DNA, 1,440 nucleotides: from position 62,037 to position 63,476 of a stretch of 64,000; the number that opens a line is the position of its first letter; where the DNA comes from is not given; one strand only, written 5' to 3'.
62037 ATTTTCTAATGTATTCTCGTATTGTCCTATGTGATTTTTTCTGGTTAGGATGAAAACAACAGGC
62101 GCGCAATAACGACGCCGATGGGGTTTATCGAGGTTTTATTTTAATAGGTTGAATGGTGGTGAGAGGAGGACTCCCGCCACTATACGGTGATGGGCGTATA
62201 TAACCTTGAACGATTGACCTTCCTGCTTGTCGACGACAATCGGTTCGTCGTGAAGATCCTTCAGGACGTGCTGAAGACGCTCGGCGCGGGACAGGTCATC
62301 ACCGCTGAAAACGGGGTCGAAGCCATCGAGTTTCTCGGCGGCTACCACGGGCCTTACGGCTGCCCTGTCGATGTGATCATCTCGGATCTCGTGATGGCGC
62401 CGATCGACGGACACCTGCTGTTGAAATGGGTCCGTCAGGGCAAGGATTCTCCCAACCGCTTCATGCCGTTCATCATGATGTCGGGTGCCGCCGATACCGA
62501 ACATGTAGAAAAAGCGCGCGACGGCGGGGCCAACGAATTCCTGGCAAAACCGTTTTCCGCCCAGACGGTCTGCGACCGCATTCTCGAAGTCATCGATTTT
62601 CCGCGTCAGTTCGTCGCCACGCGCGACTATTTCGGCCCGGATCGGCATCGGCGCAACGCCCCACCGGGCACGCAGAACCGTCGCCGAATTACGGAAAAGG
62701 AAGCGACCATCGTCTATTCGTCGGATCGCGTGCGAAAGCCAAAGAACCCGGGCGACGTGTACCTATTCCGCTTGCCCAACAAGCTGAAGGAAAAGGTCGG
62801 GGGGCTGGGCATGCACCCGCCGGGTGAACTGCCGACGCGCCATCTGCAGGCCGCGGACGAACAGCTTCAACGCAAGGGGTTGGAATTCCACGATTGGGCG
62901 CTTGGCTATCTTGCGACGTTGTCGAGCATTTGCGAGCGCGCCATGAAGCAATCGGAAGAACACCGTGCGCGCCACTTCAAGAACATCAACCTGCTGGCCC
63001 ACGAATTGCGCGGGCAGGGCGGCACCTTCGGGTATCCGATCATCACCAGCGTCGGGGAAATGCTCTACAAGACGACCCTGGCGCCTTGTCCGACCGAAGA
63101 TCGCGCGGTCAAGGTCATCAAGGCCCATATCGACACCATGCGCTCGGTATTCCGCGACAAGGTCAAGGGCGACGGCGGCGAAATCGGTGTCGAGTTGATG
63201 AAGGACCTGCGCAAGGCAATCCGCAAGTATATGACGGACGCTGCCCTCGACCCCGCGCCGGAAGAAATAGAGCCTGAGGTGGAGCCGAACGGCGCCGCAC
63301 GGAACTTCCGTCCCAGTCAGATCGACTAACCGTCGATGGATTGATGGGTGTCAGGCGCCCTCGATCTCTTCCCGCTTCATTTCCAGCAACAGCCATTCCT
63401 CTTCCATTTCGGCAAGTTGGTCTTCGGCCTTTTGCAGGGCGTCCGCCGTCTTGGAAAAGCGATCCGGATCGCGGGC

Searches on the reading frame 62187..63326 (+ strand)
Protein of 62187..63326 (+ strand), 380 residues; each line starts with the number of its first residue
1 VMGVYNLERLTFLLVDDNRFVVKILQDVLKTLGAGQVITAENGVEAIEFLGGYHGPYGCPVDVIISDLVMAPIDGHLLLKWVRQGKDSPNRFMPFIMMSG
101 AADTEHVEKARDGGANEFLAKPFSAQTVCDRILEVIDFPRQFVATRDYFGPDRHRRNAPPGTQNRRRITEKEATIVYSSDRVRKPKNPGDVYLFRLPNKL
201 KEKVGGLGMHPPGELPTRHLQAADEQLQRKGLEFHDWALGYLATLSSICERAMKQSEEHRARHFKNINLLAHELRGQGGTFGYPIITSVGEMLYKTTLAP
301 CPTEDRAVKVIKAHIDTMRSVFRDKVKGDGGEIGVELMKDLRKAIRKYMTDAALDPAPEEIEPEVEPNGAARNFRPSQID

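Call 83: search_protein_families(library=pfam, proteins=[window:62187-63326:+], max_evalue=0.01)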
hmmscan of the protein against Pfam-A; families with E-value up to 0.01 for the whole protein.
window:62187-63326:+ (380 aa): 1 family
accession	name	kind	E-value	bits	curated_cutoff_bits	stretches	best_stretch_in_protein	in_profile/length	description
PF00072.30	Response_reg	-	1.5e-18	67.4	30.2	1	13-132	2-110/111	Response regulator receiver domain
